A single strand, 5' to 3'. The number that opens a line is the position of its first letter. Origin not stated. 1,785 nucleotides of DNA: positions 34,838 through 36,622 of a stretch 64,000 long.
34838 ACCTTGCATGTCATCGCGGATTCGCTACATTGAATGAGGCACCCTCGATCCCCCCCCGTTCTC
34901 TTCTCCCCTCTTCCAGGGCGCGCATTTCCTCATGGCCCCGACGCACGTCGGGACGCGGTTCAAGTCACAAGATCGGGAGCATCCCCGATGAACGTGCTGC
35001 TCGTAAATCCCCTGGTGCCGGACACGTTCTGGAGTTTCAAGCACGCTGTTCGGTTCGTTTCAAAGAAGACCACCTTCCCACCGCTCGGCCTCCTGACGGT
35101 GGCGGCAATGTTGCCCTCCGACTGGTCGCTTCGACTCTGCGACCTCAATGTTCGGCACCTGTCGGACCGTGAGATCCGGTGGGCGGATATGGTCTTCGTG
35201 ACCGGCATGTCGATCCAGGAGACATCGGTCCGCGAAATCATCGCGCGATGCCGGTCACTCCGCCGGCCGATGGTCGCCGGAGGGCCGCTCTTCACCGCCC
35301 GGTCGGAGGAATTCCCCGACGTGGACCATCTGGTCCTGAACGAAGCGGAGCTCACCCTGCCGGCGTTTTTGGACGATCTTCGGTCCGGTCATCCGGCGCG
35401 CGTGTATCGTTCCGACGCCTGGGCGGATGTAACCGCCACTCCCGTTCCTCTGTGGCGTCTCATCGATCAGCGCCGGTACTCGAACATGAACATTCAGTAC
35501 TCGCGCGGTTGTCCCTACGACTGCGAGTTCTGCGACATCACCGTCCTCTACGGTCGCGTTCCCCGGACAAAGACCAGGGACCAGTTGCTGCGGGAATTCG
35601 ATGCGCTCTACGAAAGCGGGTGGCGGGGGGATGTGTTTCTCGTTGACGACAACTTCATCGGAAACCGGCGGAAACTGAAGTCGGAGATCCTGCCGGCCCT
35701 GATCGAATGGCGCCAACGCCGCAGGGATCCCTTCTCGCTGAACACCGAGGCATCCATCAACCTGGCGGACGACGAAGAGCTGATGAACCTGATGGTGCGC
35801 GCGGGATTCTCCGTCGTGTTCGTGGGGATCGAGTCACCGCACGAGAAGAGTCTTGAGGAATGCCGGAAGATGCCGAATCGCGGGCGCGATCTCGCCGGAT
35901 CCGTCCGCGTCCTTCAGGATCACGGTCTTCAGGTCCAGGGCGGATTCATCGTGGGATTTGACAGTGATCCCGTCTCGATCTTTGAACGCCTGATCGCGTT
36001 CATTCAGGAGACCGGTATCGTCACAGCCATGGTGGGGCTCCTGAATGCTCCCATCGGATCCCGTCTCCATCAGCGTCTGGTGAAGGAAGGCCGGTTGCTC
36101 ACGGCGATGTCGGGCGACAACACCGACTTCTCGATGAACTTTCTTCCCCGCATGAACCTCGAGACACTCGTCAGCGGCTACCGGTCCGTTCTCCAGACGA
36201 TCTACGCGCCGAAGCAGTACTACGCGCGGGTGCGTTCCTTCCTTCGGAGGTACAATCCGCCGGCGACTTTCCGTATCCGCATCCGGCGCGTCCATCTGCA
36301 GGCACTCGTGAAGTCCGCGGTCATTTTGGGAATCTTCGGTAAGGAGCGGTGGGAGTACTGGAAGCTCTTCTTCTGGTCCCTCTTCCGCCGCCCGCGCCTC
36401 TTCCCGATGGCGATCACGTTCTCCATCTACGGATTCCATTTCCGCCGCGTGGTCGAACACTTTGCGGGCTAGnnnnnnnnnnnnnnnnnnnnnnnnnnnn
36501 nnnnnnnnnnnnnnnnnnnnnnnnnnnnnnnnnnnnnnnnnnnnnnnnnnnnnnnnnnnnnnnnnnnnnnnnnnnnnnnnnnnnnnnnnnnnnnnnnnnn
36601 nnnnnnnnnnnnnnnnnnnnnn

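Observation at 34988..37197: B12-binding radical SAM gene followed by a 725-bp gene-free gap that holds a 38-aa hydrophobic micro-ORF on the opposite strand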

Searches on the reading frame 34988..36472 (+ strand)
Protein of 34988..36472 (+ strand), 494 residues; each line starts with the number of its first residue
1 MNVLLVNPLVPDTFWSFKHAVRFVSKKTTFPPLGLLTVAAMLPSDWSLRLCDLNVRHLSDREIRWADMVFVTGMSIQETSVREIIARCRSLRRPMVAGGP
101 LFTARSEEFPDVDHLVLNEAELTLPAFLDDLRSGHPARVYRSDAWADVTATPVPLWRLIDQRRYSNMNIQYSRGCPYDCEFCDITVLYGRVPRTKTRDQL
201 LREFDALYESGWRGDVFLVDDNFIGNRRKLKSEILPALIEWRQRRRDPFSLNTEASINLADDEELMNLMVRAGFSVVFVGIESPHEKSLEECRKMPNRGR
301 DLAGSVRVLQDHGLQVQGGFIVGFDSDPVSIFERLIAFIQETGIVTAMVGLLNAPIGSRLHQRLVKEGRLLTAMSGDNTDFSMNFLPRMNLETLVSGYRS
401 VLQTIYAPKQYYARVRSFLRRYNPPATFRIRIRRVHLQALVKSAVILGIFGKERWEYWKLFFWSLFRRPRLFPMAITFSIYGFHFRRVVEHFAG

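Call 4: search_protein_families(library=pfam, proteins=[window:34988-36472:+], max_evalue=0.1)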
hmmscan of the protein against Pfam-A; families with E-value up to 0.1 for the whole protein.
window:34988-36472:+ (494 aa): 5 families
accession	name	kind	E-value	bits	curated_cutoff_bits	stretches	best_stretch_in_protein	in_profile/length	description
PF13282.11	DUF4070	-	3.6e-40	137.7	22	1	359-491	2-137/144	Domain of unknown function (DUF4070)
PF04055.27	Radical_SAM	-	1.2e-12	48.7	29.5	1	170-338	2-165/166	Radical SAM superfamily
PF02310.24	B12-binding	-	1.3e-10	41.6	32.1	1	27-127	9-120/121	B12 binding domain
PF04016.18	DUF364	-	0.0098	16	23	1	59-98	56-95/147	Putative heavy-metal chelation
PF18369.6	PKS_DE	-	0.074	14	26.7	0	232-247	28-43/44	Polyketide synthase dimerisation element domain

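Call 9: find_encoding_contigs(protein=window:34988-36472:+, flank=6000, max_places=10)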
Protein window:34988-36472:+ (494 aa): 9 contigs read that carry it; 3 places shown.
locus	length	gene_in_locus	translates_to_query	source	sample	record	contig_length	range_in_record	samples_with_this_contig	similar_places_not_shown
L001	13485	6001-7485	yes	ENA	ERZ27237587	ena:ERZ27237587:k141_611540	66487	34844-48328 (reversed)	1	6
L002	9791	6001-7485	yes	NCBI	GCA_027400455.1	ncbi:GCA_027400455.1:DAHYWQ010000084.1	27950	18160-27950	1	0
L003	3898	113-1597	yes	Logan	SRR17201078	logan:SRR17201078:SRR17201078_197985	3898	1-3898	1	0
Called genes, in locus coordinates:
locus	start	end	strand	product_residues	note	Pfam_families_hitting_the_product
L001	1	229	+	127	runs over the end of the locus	PF04379:DUF525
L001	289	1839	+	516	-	PF00144:Beta-lactamase, PF11954:DUF3471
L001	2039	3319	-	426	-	PF06808:DctM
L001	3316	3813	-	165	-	PF04290:DctQ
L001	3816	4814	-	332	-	PF03480:DctP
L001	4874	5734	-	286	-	PF16811:TAtT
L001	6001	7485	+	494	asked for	PF02310:B12-binding, PF04055:Radical_SAM, PF13282:DUF4070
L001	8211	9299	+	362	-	PF06580:His_kinase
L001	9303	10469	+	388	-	PF06580:His_kinase, PF02518:HATPase_c (weak)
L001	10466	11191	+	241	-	PF00072:Response_reg, PF04397:LytTR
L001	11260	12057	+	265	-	PF00072:Response_reg, PF04397:LytTR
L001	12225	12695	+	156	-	PF13646:HEAT_2 (weak)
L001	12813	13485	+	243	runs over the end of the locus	PF00072:Response_reg, PF04397:LytTR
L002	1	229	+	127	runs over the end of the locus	PF04379:DUF525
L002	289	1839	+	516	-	PF00144:Beta-lactamase, PF11954:DUF3471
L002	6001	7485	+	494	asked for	PF02310:B12-binding, PF04055:Radical_SAM, PF13282:DUF4070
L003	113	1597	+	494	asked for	PF02310:B12-binding, PF04055:Radical_SAM, PF13282:DUF4070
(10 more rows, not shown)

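Call 11: find_related_loci(query=window:34988-36472:+, collection=genome_contigs, flank=5000)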
Query window:34988-36472:+ (494 aa) in genome_contigs; peptide patterns used: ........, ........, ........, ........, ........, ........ (x = any residue, [..] = any of these).
599 stretches matched a pattern (row limit reached: there are more); 576 encode a relative of the query (tblastn E <= 1e-3); the best 80 are kept; 80 distinct loci.
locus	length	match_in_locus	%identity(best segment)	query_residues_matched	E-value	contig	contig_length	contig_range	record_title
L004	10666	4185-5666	67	1-494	0e+0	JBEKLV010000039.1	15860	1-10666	MAG: Bacteroidota bacterium isolate SPRUCE 379 SPRUCE_379_39, whole genome shotgun sequence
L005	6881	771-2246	68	1-492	0e+0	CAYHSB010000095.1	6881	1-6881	MAG TPA_asm: uncultured Chitinophagales bacterium isolate ERP119705_co14_545 genome assembly, contig: NODE_18681_length_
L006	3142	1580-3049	69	1-490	0e+0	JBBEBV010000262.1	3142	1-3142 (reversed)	MAG: Bacteroidota bacterium isolate LejiaF_55_30 Lejia_F_38095_length_3142_cov_22, whole genome shotgun sequence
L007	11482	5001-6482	68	1-494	0e+0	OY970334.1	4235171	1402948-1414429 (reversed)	MAG: uncultured Bacteroidetes bacterium isolate MFD05512.bin.c.1 genome assembly, chromosome: 1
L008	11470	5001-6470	66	1-490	0e+0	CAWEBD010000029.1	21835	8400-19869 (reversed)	MAG: uncultured Bacteroidetes bacterium isolate MFD01299.bin.2.3 genome assembly, contig: contig_121278, whole genome sh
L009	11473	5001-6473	65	1-491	0e+0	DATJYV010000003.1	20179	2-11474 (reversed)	MAG TPA_asm: Bacteroidota bacterium isolate SMAG_U15161 k141_5128488, whole genome shotgun sequence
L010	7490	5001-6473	64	1-491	0e+0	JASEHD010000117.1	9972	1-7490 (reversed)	MAG: Bacteroidota bacterium isolate Yes70-14 NODE_117_length_9972_cov_5.558435, whole genome shotgun sequence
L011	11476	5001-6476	65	1-492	0e+0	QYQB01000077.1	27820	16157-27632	MAG: bacterium isolate PowLak16_MAG13 c_000000094302, whole genome shotgun sequence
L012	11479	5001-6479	64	1-492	0e+0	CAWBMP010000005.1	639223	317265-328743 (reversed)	MAG: Nitrospirota bacterium isolate MFD01476.bin.1.234 genome assembly, contig: contig_64684, whole genome shotgun seque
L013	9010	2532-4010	64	1-492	0e+0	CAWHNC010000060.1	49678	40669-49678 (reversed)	MAG: Nitrospirota bacterium isolate MFD04752.bin.1.93 genome assembly, contig: contig_187939, whole genome shotgun seque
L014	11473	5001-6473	64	1-491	0e+0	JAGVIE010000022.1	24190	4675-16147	MAG: Bacteroidetes bacterium isolate DeMMO2_4 c_000000087316, whole genome shotgun sequence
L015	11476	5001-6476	64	1-492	0e+0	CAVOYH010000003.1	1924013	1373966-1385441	MAG: uncultured Bacteroidetes bacterium isolate MFD09964.bin.2.229 genome assembly, contig: contig_3754, whole genome sh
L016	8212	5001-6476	63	1-491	0e+0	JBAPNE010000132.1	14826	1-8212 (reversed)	MAG: Candidatus Kryptoniota bacterium isolate MFD01124_ilm_asm_bin8 k127_83980, whole genome shotgun sequence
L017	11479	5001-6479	64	1-492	0e+0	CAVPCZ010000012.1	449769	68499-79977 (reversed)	MAG: Ignavibacteriota bacterium isolate MFD00032.bin.2.15 genome assembly, contig: contig_24928, whole genome shotgun se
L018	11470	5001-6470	61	1-490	0e+0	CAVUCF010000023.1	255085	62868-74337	MAG: uncultured Ignavibacteriaceae bacterium isolate MFD02979.bin.1.207 genome assembly, contig: contig_41882, whole gen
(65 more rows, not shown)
